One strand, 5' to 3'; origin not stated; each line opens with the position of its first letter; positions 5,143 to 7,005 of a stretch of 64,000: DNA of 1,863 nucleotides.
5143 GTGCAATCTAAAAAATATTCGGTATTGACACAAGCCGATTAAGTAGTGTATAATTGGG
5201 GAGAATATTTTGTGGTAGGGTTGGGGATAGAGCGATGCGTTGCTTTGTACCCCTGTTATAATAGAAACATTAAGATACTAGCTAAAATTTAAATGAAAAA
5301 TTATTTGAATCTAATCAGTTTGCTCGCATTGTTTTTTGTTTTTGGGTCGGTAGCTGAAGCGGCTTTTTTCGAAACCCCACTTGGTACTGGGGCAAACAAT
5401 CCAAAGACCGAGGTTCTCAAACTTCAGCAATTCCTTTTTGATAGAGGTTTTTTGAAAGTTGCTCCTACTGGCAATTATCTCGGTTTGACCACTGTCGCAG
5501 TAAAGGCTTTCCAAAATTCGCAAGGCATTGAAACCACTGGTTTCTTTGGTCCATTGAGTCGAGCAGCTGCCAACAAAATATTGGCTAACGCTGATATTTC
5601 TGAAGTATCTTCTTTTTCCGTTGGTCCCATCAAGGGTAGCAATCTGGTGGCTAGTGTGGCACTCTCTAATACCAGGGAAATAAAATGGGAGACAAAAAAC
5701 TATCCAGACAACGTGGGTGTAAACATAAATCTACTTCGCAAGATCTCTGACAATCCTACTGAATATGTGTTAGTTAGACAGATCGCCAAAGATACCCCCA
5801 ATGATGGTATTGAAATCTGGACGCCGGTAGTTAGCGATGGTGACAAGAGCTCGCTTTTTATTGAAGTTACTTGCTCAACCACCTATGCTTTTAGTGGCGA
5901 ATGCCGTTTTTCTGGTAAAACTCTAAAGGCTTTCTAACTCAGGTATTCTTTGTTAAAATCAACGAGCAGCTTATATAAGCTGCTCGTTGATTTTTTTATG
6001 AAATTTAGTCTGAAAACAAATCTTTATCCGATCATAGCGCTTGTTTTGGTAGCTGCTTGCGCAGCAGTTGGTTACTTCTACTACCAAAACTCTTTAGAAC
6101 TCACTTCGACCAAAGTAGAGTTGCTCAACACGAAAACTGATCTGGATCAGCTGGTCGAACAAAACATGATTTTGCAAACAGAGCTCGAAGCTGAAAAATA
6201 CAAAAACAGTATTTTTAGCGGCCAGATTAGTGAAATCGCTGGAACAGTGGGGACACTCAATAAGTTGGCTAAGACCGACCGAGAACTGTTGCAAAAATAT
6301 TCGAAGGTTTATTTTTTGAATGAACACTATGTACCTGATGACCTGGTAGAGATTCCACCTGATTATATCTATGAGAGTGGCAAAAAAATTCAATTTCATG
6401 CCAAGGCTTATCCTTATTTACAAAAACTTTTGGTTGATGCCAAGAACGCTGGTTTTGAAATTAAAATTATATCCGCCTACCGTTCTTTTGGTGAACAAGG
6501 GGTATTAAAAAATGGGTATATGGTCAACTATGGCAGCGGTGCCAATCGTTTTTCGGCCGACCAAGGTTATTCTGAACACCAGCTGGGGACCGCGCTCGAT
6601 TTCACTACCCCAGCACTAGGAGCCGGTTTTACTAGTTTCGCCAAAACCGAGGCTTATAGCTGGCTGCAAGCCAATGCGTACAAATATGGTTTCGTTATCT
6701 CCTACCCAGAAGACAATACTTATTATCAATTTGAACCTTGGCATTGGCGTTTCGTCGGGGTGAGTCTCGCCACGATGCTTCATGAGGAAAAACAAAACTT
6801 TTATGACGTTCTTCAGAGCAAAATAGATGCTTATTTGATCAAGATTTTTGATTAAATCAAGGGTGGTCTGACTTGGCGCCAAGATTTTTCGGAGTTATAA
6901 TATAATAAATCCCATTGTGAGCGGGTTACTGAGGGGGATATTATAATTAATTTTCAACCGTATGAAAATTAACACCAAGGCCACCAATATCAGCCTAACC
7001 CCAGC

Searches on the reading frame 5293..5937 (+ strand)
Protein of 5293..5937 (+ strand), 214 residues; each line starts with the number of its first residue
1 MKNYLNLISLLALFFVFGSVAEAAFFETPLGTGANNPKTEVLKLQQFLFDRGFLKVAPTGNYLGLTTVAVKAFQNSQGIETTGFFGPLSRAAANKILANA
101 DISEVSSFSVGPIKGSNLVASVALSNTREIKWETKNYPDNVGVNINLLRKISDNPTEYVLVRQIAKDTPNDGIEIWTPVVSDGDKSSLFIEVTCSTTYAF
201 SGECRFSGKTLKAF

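Call 67: search_protein_families(library=pfam, max_evalue=0.0001, proteins=[window:5293-5937:+])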
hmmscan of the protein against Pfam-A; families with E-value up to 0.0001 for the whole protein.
window:5293-5937:+ (214 aa): 1 family
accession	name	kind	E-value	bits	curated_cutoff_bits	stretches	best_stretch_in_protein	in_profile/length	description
PF01471.23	PG_binding_1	-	5e-08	33.5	23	1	39-87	3-51/57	Putative peptidoglycan binding domain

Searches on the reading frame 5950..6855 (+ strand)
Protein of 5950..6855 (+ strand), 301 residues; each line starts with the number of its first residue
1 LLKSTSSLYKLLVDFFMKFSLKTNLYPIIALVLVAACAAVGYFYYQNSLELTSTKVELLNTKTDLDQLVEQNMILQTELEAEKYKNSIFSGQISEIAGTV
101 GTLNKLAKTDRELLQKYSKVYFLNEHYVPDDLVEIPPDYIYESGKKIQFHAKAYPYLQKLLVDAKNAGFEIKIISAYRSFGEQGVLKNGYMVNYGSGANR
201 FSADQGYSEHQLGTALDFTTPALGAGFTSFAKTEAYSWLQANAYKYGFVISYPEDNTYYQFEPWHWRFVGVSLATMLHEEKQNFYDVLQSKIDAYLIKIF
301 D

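Call 67: search_protein_families(library=pfam, max_evalue=0.0001, proteins=[window:5950-6855:+])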
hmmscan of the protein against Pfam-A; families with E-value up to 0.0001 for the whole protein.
window:5950-6855:+ (301 aa): 1 family
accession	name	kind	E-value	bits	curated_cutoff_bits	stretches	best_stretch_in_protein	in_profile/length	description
PF02557.22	VanY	-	1.3e-32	112.8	25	1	147-270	2-131/132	D-alanyl-D-alanine carboxypeptidase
